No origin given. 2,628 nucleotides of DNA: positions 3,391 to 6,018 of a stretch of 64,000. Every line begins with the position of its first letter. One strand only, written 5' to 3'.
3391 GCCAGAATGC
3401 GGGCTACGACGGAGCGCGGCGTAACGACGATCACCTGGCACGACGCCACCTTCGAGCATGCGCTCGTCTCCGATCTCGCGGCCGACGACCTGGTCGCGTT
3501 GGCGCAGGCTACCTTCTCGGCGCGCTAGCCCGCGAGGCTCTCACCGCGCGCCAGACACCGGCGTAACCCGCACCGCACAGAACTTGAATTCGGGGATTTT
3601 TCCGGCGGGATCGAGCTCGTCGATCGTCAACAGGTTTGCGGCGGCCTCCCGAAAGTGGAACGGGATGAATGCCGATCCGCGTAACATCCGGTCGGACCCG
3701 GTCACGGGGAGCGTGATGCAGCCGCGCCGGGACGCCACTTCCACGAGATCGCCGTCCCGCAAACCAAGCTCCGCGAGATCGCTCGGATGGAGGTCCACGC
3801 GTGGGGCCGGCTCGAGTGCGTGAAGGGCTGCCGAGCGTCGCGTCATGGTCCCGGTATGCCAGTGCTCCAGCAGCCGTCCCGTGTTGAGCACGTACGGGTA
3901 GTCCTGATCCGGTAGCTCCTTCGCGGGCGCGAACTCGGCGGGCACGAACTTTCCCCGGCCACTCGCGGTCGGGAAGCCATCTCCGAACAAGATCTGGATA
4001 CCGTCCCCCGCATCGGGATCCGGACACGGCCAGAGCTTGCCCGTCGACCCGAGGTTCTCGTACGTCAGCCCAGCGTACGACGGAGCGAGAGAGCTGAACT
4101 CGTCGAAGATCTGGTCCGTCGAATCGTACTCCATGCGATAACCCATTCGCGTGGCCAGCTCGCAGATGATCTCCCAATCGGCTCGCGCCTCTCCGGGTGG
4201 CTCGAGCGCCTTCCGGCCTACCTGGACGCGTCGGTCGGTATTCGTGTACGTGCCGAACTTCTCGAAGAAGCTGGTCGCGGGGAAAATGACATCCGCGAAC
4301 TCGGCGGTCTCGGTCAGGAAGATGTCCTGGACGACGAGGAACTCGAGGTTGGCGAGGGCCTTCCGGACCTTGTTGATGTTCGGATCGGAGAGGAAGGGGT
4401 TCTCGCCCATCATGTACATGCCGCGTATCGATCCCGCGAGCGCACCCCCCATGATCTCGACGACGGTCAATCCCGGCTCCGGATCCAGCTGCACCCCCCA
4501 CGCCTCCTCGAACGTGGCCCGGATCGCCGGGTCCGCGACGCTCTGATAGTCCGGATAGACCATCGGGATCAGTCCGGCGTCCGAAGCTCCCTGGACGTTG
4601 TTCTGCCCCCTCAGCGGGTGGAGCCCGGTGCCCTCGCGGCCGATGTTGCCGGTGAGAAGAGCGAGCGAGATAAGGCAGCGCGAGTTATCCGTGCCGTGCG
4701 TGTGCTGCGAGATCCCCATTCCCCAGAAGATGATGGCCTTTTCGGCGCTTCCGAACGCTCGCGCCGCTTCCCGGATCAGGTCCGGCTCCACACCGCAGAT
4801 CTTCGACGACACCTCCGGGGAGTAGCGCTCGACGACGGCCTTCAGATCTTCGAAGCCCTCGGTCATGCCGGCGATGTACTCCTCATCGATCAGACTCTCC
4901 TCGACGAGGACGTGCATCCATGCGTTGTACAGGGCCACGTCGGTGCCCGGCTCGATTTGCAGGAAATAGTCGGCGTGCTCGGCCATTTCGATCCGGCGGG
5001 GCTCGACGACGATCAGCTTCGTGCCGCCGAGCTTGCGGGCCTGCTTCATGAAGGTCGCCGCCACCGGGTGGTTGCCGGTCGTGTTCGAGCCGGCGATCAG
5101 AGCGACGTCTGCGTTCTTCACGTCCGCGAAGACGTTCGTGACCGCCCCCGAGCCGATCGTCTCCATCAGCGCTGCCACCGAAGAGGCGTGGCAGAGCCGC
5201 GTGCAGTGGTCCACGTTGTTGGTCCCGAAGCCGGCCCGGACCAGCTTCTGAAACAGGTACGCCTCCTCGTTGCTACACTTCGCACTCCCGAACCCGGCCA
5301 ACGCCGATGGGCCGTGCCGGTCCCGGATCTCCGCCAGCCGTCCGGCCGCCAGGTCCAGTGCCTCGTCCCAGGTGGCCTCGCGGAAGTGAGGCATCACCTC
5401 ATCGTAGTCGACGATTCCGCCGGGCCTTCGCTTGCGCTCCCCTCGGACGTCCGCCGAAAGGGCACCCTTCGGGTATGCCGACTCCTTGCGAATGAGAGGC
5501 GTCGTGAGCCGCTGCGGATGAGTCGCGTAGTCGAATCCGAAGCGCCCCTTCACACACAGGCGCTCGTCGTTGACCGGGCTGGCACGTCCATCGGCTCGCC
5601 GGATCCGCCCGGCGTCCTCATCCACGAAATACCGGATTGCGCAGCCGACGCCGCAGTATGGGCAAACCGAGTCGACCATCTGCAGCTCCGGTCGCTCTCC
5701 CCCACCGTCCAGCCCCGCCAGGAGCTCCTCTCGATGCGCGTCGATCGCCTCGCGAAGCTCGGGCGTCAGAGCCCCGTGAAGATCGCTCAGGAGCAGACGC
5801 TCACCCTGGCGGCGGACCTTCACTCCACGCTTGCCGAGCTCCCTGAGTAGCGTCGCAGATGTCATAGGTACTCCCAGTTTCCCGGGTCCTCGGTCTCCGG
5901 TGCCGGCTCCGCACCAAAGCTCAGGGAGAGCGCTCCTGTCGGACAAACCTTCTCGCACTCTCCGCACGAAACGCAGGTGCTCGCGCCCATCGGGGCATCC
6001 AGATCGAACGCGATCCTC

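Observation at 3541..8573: NAD-linked formate dehydrogenase operon with a split alpha subunit, a NuoE-NuoF fusion and a leading HIT gene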

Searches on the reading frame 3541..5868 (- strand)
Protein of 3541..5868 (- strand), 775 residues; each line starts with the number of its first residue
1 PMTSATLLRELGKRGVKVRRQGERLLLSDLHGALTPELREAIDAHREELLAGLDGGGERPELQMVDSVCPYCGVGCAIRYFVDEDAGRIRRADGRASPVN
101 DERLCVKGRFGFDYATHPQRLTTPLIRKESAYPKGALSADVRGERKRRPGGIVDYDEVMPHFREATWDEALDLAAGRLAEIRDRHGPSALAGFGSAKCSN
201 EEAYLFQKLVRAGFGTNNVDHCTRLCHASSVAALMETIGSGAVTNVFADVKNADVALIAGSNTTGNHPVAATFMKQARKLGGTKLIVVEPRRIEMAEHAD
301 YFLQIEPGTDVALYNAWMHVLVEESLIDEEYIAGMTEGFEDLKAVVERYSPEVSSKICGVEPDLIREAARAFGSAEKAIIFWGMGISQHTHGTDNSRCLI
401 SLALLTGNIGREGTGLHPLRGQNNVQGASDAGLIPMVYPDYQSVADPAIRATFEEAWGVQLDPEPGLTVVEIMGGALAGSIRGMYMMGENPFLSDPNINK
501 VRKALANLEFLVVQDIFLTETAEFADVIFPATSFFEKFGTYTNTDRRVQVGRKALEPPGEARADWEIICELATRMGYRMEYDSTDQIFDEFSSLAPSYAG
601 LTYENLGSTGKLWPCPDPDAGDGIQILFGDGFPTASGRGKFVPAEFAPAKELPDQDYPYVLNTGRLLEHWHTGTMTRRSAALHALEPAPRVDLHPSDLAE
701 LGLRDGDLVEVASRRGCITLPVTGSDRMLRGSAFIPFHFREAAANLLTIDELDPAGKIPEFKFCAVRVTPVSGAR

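Call 8: search_protein_families(library=pfam, proteins=[window:3541-5868:-], max_evalue=0.01)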
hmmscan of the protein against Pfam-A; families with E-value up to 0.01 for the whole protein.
window:3541-5868:- (775 aa): 4 families
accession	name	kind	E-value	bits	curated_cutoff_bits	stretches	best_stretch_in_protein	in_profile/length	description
PF00384.28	Molybdopterin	-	2.7e-78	263.9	24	1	120-573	1-352/353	Molybdopterin oxidoreductase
PF01568.27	Molydop_binding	-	8.6e-31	106.7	26.8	1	659-765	1-110/110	Molydopterin dinucleotide binding domain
PF04879.21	Molybdop_Fe4S4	-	8.3e-13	48.5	22.7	1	63-115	2-53/55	Molybdopterin oxidoreductase Fe4S4 domain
PF18563.6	TubC_N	-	4e-09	36.9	26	1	6-51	3-48/52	TubC N-terminal docking domain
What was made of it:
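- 5701..5865 (-): Beta-hairpin docking domain (TubC_N type), residues 1-55 of alpha-C. Pfam PF18563 scores 36.9 bits against a gathering cutoff of 26, E 4e-9 (call 8).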

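Call 9: search_protein_families(library=ncbifam, proteins=[window:3541-5868:-], max_evalue=0.01)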
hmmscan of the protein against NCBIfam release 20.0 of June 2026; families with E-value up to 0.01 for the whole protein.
window:3541-5868:- (775 aa): 31 families (the best 25 are shown)
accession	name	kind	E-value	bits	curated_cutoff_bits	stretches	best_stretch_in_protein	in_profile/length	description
TIGR01591.1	Fdh-alpha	equivalog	2.4e-242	805.8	666.25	2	161-768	64-672/672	formate dehydrogenase subunit alpha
NF047855.1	AssmNtatRedNasC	equivalog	2.5e-159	531.8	1100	2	161-770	88-708/708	assimilatory nitrate reductase catalytic subunit NasC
NF041323.1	Nitr_red_NasA_Halo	equivalog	3.4e-114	382.8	1000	1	161-768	62-672/673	assimilatory nitrate reductase NasA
NF010055.0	PRK13532.1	equivalog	1.3e-96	324.6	904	3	338-575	327-571/830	nitrate reductase catalytic subunit NapA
TIGR01706.1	NAPA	equivalog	1.3e-95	321.4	930.55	3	338-575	327-571/830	periplasmic nitrate reductase subunit alpha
TIGR01553.1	formate-DH-alph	equivalog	6.8e-85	285.6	814.2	4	66-337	46-305/1009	formate dehydrogenase-N subunit alpha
TIGR01701.1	Fdhalpha-like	subfamily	1e-84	285.1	582.15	1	155-770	106-743/744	FdhF/YdeP family oxidoreductase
NF041513.1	formate_DH_Act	exception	8.4e-81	272.2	1400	4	63-336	41-295/1067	formate dehydrogenase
NF012032.0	PRK15488.1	equivalog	2.6e-59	201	694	2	162-581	114-533/759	thiosulfate reductase PhsA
NF005895.0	PRK07860.1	equivalog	6.6e-53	179.9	802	3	162-596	304-679/811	NADH-quinone oxidoreductase subunit G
TIGR02693.1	arsenite_ox_L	equivalog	3.1e-49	167.7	359.05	3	161-421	126-419/806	arsenate reductase (azurin) large subunit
TIGR00509.1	bisC_fam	subfamily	2e-47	161.9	1017.55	2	161-582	70-517/772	molybdopterin guanine dinucleotide-containing S/N-oxide reductase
TIGR01973.1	NuoG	equivalog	3.4e-47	161.6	470.05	2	161-570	281-605/606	NADH-quinone oxidoreductase subunit NuoG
TIGR02166.1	dmsA_ynfE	subfamily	1.2e-46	159.1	777.7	1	162-582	120-564/794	DMSO/selenate family reductase complex A subunit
TIGR03479.1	DMSO_red_II_alp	subfamily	8.7e-45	153.1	984.75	3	338-424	387-473/913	molybdopterin-dependent oxidoreductase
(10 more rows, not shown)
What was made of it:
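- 3541..5700 (-): Alpha-C catalytic core. It consists of a short linker, a [4Fe-4S] domain (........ from residue 68), and the W/Mo-bisPGD domains. The ligand is Cys225 (TGC, 5191..5193) next to His226. TIGR01591 scores 805.8 against a cutoff of 666 (call 9).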

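Call 10: find_homologous_proteins(query=window:3541-5865:-, max_evalue=1e-50)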
Query window:3541-5865:- (774 aa): 8000 proteins with E <= 1e-50 among 8000 candidates; the best 120 are listed.
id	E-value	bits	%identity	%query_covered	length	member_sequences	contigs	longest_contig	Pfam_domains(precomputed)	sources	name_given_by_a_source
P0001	0.0e+0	1784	100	100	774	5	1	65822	PF00384.28,PF18563.7,PF01568.28,PF04879.22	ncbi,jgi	jgi:formate dehydrogenase major subunit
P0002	0.0e+0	1600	88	99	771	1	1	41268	PF00384.28,PF18563.7,PF01568.28,PF04879.22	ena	-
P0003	0.0e+0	1580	88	100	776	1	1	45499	PF00384.28,PF18563.7,PF01568.28,PF04879.22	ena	-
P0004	0.0e+0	1486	83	100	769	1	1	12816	PF00384.28,PF18563.7,PF01568.28,PF04879.22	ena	-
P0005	0.0e+0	1484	83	100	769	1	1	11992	PF00384.28,PF18563.7,PF01568.28,PF04879.22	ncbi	-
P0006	0.0e+0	1484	83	100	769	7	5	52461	PF00384.28,PF18563.7,PF01568.28,PF04879.22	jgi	jgi:formate dehydrogenase major subunit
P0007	0.0e+0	1483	83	100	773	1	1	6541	PF00384.28,PF18563.7,PF01568.28,PF04879.22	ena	-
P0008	0.0e+0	1480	82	100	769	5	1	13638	PF00384.28,PF18563.7,PF01568.28,PF04879.22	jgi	jgi:formate dehydrogenase major subunit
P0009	0.0e+0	1479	83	100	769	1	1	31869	PF00384.28,PF18563.7,PF01568.28,PF04879.22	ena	-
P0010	0.0e+0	1478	83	100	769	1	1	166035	PF00384.28,PF18563.7,PF01568.28,PF04879.22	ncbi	-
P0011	0.0e+0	1477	83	100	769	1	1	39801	PF00384.28,PF18563.7,PF01568.28,PF04879.22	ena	-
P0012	0.0e+0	1477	83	100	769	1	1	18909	PF00384.28,PF18563.7,PF01568.28,PF04879.22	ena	-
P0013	0.0e+0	1476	83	100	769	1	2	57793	PF00384.28,PF18563.7,PF01568.28,PF04879.22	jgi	-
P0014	0.0e+0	1476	83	100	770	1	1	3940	PF00384.28,PF18563.7,PF01568.28,PF04879.22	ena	-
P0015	0.0e+0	1476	83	100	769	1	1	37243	PF00384.28,PF18563.7,PF01568.28,PF04879.22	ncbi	-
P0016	0.0e+0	1476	83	100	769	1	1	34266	PF00384.28,PF18563.7,PF01568.28,PF04879.22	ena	-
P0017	0.0e+0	1475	83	100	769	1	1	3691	PF00384.28,PF18563.7,PF01568.28,PF04879.22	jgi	-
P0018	0.0e+0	1474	83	100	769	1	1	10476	PF00384.28,PF18563.7,PF01568.28,PF04879.22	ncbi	-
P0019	0.0e+0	1474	82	100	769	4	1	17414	PF00384.28,PF18563.7,PF01568.28,PF04879.22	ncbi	-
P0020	0.0e+0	1473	83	100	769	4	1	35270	PF00384.28,PF18563.7,PF01568.28,PF04879.22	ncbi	-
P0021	0.0e+0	1473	83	100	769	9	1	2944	PF00384.28,PF18563.7,PF01568.28,PF04879.22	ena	-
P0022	0.0e+0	1472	82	100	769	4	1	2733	PF00384.28,PF18563.7,PF01568.28,PF04879.22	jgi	-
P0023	0.0e+0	1472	82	100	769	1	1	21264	PF00384.28,PF18563.7,PF01568.28,PF04879.22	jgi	-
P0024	0.0e+0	1470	82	100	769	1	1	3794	PF00384.28,PF18563.7,PF01568.28,PF04879.22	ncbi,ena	-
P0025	0.0e+0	1470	83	100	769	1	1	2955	PF00384.28,PF18563.7,PF01568.28,PF04879.22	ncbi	-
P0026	0.0e+0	1468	82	100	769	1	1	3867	PF00384.28,PF18563.7,PF01568.28,PF04879.22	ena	-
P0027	0.0e+0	1462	81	100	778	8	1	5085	PF00384.28,PF18563.7,PF01568.28,PF04879.22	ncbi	-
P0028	0.0e+0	1456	81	99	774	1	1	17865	PF00384.28,PF18563.7,PF01568.28,PF04879.22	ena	-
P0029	0.0e+0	1454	80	99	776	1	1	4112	PF00384.28,PF18563.7,PF01568.28,PF04879.22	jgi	jgi:formate dehydrogenase major subunit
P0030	0.0e+0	1450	81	99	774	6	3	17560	PF00384.28,PF18563.7,PF01568.28,PF04879.22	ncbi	ncbi:MAG: formate dehydrogenase subunit alpha [Gemmatimonadota bacterium]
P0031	0.0e+0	1450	82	99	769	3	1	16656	PF00384.28,PF18563.7,PF01568.28,PF04879.22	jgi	jgi:formate dehydrogenase major subunit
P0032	0.0e+0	1448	80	99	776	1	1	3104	PF00384.28,PF18563.7,PF01568.28,PF04879.22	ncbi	ncbi:MAG: formate dehydrogenase subunit alpha [Gemmatimonadota bacterium]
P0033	0.0e+0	1447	80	99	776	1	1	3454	PF00384.28,PF18563.7,PF01568.28,PF04879.22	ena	-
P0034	0.0e+0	1446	80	99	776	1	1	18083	PF00384.28,PF18563.7,PF01568.28,PF04879.22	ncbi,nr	ncbi:MAG: formate dehydrogenase subunit alpha [Gemmatimonadetes bacterium]|nr:formate dehydrogenase 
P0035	0.0e+0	1446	80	99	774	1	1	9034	PF00384.28,PF18563.7,PF01568.28,PF04879.22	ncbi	-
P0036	0.0e+0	1445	80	99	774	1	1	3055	PF00384.28,PF18563.7,PF01568.28,PF04879.22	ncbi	-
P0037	0.0e+0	1444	80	99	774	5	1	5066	PF00384.28,PF18563.7,PF01568.28,PF04879.22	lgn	-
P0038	0.0e+0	1440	80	99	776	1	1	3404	PF00384.28,PF18563.7,PF01568.28,PF04879.22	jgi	-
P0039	0.0e+0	1440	80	99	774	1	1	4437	PF00384.28,PF18563.7,PF01568.28,PF04879.22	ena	-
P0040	0.0e+0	1430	80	99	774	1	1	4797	PF00384.28,PF18563.7,PF01568.28,PF04879.22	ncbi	-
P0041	0.0e+0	1419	83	96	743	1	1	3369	PF00384.28,PF18563.7,PF01568.28,PF04879.22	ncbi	ncbi:MAG: formate dehydrogenase subunit alpha, partial [Gemmatimonadota bacterium]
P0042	0.0e+0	1414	79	99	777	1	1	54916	PF00384.28,PF18563.7,PF01568.28,PF04879.22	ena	-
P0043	0.0e+0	1400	80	97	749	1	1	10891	PF00384.28,PF18563.7,PF01568.28,PF04879.22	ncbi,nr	ncbi:MAG: formate dehydrogenase subunit alpha, partial [Gemmatimonadetes bacterium]|nr:formate dehyd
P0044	0.0e+0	1360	77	100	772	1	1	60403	PF00384.28,PF18563.7,PF01568.28,PF04879.22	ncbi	-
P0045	0.0e+0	1300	78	92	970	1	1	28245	PF14697.12,PF13510.12,PF00384.28,PF00111.33,PF01568.28,PF12838.13,PF13534.12,PF22117.3,PF13187.12,PF04879.22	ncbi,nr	ncbi:MAG: formate dehydrogenase subunit alpha [Gemmatimonadota bacterium]|nr:formate dehydrogenase s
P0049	0.0e+0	1287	76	92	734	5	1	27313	PF00384.28,PF01568.28,PF04879.22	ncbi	-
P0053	0.0e+0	1279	77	92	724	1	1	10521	PF00384.28,PF01568.28,PF04879.22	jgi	jgi:formate dehydrogenase major subunit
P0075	0.0e+0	1226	73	92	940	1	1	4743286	PF14697.12,PF13510.12,PF00384.28,PF00111.33,PF01568.28,PF12838.13,PF22117.3,PF13187.12,PF04879.22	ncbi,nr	ncbi:MAG: formate dehydrogenase subunit alpha [Gemmatimonadota bacterium]|nr:MAG: formate dehydrogen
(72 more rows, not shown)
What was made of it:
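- On Beta-hairpin docking domain (Pfam TubC_N, PF18563): PF18563 is precomputed on all 44 closest homologues (call 10).
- Checked: The same two-gene arrangement recurs in at least 44 protein clusters at 77-100% identity from NCBI, JGI, ENA and Logan assemblies (call 10).
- The pair is retained in at least 44 clusters down to 77% identity (call 10).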

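Call 14: find_encoding_contigs(protein=P0049, flank=8000, max_places=2)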
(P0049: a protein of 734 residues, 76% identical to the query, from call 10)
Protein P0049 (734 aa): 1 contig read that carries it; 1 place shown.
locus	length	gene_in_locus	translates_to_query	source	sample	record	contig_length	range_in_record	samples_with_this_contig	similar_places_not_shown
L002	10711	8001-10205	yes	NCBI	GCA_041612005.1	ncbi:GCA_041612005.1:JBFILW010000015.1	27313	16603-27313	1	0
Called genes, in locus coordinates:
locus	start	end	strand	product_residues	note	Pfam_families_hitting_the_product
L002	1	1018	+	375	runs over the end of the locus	PF03576:Peptidase_S58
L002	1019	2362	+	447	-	PF01494:FAD_binding_3 (faint), PF02254:TrkA_N, PF13241:NAD_binding_7 (weak), PF02080:TrkA_C, PF02254:TrkA_N, PF02080:TrkA_C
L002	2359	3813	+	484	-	PF02386:TrkH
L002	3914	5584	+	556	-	PF01266:DAO (faint), PF21162:ETFQO_UQ-bd, PF05187:Fer4_ETF_QO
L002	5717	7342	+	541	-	PF01257:2Fe-2S_thioredx, PF01512:Complex1_51K, PF10531:SLBB, PF22461:SLBB_2, PF10589:NADH_4Fe-4S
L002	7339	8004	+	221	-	PF13510:Fer2_4, PF12837:Fer4_6 (faint), PF14697:Fer4_21 (weak), PF22117:Fer4_Nqo3, PF12838:Fer4_7, PF13183:Fer4_8 (weak), PF13187:Fer4_9 (weak), PF00037:Fer4 (weak)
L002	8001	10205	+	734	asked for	PF04879:Molybdop_Fe4S4, PF00384:Molybdopterin, PF01568:Molydop_binding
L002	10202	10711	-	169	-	?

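Call 15: find_encoding_contigs(protein=P0044, flank=8000, max_places=2)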
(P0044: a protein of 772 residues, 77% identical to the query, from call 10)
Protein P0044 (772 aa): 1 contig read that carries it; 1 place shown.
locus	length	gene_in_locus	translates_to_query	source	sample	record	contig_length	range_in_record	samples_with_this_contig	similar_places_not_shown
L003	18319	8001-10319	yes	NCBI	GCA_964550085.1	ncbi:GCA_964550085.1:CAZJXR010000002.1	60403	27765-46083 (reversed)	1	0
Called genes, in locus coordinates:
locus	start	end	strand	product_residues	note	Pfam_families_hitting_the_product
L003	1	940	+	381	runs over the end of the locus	PF03576:Peptidase_S58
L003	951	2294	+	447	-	PF01266:DAO (faint), PF01494:FAD_binding_3 (faint), PF02254:TrkA_N, PF03807:F420_oxidored (faint), PF13241:NAD_binding_7 (faint), PF02080:TrkA_C, PF02254:TrkA_N, PF02080:TrkA_C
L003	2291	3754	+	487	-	PF02386:TrkH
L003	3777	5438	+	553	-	PF21162:ETFQO_UQ-bd, PF05187:Fer4_ETF_QO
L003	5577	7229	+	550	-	PF01257:2Fe-2S_thioredx, PF01512:Complex1_51K, PF10531:SLBB, PF22461:SLBB_2, PF10589:NADH_4Fe-4S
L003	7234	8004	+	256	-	PF13510:Fer2_4, PF00111:Fer2, PF22117:Fer4_Nqo3, PF13183:Fer4_8 (weak), PF14697:Fer4_21 (weak), PF12838:Fer4_7, PF13187:Fer4_9 (weak), PF00037:Fer4 (weak), +2 more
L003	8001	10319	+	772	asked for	PF18563:TubC_N, PF04879:Molybdop_Fe4S4, PF00384:Molybdopterin, PF01568:Molydop_binding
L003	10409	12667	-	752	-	PF10459:Peptidase_S46, PF13365:Trypsin_2 (faint)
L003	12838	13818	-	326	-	-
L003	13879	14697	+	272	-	PF01553:Acyltransferase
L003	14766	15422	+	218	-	PF00160:Pro_isomerase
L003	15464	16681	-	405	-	PF00202:Aminotran_3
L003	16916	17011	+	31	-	-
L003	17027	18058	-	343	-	PF06267:DUF1028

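Call 16: find_encoding_contigs(protein=P0045, flank=8000, max_places=2)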
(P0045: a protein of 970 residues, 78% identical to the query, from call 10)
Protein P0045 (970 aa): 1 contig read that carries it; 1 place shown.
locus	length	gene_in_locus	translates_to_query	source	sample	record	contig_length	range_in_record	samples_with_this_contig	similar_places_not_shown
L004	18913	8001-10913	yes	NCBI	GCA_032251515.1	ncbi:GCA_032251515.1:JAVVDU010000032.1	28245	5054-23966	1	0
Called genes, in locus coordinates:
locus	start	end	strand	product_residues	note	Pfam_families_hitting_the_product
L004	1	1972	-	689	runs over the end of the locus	PF22745:Nlig-Ia, PF01653:DNA_ligase_aden, PF03120:OB_DNA_ligase, PF12826:HHH_2, PF14520:HHH_5, PF00633:HHH (weak), PF00533:BRCT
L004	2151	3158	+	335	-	PF02445:NadA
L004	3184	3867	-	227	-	PF03167:UDG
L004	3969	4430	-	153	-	PF13404:HTH_AsnC-type, PF13412:HTH_24, PF01037:AsnC_trans_reg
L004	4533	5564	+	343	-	PF06727:DUF1207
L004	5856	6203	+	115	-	-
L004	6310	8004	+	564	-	PF01257:2Fe-2S_thioredx, PF01512:Complex1_51K, PF10531:SLBB, PF22461:SLBB_2, PF10589:NADH_4Fe-4S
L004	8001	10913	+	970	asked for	PF00111:Fer2, PF13510:Fer2_4, PF12838:Fer4_7 (weak), PF13187:Fer4_9 (weak), PF13534:Fer4_17 (weak), PF04879:Molybdop_Fe4S4, PF00384:Molybdopterin, PF01568:Molydop_binding, +2 more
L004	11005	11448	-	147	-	PF00011:HSP20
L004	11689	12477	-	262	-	PF12679:ABC2_membrane_2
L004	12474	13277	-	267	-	PF02463:SMC_N (faint), PF13476:AAA_23 (weak), PF00005:ABC_tran, PF13191:AAA_16 (weak), PF13304:AAA_21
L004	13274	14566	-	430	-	PF13229:Beta_helix, PF05048:NosD, PF13229:Beta_helix (weak)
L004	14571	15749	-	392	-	PF05573:NosL (weak)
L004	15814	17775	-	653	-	PF18764:nos_propeller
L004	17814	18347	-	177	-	PF00034:Cytochrom_C, PF13442:Cytochrome_CBB3 (weak)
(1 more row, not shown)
